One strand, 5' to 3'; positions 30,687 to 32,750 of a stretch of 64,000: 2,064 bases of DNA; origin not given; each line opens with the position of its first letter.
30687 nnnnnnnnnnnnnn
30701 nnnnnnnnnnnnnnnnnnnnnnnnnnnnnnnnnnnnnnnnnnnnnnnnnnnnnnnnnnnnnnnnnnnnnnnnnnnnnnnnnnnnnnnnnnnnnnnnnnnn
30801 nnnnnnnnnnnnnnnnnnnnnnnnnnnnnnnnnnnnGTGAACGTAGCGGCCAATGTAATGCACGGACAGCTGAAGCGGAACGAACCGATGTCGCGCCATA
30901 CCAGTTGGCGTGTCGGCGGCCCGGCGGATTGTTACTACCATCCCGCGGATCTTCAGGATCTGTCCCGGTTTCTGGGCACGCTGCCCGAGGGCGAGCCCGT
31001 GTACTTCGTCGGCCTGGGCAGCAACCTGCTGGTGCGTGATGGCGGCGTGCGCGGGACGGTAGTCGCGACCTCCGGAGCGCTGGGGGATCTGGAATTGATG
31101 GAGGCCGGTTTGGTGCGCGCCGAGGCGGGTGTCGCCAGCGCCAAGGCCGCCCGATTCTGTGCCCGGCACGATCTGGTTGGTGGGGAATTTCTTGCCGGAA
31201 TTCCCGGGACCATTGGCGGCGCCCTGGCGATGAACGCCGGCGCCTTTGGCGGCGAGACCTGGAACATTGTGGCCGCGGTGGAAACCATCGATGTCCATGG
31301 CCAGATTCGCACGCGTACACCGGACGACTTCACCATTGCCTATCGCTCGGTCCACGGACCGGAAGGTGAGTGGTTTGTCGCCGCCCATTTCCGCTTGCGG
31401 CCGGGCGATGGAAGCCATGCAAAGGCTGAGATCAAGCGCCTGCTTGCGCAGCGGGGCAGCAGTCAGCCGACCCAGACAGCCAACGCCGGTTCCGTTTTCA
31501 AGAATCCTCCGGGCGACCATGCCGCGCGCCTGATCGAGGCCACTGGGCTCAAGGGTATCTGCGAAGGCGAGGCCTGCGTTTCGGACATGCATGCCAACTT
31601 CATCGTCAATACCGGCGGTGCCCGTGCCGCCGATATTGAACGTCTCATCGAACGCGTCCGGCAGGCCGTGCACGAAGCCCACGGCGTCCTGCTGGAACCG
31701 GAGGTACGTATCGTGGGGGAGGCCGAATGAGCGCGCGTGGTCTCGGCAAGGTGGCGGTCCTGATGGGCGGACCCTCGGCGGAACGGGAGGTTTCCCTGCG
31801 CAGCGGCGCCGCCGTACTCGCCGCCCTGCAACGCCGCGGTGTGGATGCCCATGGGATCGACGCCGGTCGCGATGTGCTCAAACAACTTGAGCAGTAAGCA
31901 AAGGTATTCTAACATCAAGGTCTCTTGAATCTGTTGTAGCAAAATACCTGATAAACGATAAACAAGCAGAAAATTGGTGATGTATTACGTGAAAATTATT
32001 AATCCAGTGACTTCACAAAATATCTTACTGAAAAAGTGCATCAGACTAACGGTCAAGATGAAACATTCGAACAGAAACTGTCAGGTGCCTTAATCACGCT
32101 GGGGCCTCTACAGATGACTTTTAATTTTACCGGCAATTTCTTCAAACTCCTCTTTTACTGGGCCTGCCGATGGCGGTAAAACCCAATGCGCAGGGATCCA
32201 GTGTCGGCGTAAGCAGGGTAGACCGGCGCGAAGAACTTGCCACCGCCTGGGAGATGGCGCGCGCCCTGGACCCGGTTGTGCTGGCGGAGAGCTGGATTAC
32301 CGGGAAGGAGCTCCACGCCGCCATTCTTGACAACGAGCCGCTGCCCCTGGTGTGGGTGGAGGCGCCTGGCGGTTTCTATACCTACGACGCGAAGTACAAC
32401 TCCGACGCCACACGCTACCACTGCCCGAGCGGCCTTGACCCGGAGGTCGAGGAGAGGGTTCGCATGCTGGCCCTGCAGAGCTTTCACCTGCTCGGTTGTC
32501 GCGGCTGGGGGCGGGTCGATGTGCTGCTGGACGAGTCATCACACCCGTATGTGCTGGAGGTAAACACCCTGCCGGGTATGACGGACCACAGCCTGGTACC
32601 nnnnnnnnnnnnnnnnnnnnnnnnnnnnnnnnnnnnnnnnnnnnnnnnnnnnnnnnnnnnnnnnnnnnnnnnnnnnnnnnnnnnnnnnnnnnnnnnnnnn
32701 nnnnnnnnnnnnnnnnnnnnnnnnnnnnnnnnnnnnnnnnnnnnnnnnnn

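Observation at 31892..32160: What is the AT-rich segment itself? Short inverted termini, frame-hopping protein-like stretches, no intact gene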

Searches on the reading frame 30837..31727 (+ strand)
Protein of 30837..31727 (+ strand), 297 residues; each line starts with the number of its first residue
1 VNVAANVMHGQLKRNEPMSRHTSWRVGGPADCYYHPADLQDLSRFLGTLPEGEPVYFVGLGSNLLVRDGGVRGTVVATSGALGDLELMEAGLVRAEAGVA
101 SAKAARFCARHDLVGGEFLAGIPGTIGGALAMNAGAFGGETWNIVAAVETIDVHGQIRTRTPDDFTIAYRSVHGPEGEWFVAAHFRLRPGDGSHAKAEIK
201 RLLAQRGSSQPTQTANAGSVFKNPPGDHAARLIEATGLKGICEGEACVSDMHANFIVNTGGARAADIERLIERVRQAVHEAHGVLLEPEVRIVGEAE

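Call 10: find_encoding_contigs(protein=window:30837-31727:+, flank=4000, max_places=10)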
Protein window:30837-31727:+ (297 aa): 1 contig read that carries it; 1 place shown.
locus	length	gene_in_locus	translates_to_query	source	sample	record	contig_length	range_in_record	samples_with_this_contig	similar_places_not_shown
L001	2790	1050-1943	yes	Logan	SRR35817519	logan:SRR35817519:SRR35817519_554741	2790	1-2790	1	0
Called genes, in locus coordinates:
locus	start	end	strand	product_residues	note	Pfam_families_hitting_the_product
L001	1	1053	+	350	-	?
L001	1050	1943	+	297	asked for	PF01565:FAD_binding_4, PF02873:MurB_C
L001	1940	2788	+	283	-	?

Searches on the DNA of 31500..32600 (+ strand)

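Call 5: search_rna_families(source=window, start=31500, end=32600, threshold=evalue, max_evalue=10)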
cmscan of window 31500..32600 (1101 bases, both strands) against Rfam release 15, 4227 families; matches with E-value up to 10: 4.
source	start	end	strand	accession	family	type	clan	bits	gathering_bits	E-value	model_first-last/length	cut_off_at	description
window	31808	31869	-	RF02831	Scr2736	Gene; sRNA;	-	22.5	43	0.37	1-64/64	no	Streptomyces RNA 2736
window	32216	32313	-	RF00081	ArcZ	Gene; sRNA;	-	17.1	66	0.75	1-106/106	no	ArcZ RNA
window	31606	31639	-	RF03555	mir-2_2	Gene; miRNA;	-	15.8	94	6.8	17-62/78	no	mir-2_2 microRNA precursor family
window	31571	31634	+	RF01680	P5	Gene; sRNA;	-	15.6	60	8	1-71/71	no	Pseudomonas sRNA P5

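Call 6: search_dna_similar(query=window:31880-32175:+, collection=plasmids, mode=distant, max_evalue=1)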
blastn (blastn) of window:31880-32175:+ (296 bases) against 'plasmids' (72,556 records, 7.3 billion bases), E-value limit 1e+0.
No match.

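Call 7: search_dna_similar(query=window:31880-32175:+, collection=phages, mode=distant, max_evalue=1)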
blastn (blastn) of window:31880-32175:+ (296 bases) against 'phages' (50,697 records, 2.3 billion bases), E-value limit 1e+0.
Records with a match: 4; places in all: 4; records where one place covers at least 80% of the query: 0.
Best place of each record, by identity: 90-95% 4.
By first word of the organism name: Staphylococcus 4.
By host as written in the record: Staphylococcus epidermidis LM1680 1; Staphylococcus epidermidis RP62A 1; Staphylococcus capitis 1; Staphylococcus sp. 1.
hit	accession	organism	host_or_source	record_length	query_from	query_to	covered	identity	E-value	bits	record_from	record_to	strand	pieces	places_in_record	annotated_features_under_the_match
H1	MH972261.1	Staphylococcus phage Pike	Staphylococcus epidermidis LM1680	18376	235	265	10%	90.3%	1e+0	40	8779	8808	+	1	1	holin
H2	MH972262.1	Staphylococcus phage Pontiff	Staphylococcus epidermidis RP62A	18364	235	265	10%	90.3%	1e+0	40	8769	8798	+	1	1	holin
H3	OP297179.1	Staphylococcus phage vB_ScaM-V1SC05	Staphylococcus capitis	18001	235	265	10%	90.3%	1e+0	40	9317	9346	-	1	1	hypothetical protein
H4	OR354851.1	Staphylococcus phage S-CoN_Ph28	Staphylococcus sp.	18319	235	265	10%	90.3%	1e+0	40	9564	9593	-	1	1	holin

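Call 9: search_dna_similar(query=window:31880-32175:+, collection=ecoli_genomes, mode=distant, max_evalue=1)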
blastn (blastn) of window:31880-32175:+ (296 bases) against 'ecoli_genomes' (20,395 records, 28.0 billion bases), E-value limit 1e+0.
No match.

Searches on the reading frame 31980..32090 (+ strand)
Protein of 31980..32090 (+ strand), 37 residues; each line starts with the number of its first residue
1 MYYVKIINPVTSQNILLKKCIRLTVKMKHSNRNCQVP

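Call 23: search_protein_families(library=pfam, proteins=[window:31980-32090:+], max_evalue=10)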
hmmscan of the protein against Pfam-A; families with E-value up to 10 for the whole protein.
seq(37 aa): 1 family
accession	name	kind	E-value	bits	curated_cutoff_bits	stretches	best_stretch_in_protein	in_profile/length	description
PF20634.2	IFNGR1_transm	-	0.039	14.7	27.5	1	2-31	6-35/57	Interferon gamma receptor 1, transmembrane region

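Call 75: find_encoding_contigs(protein=window:31980-32090:+, flank=5000, max_places=6)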
Protein window:31980-32090:+ (37 aa): no gene with exactly this product is on record in the collection.
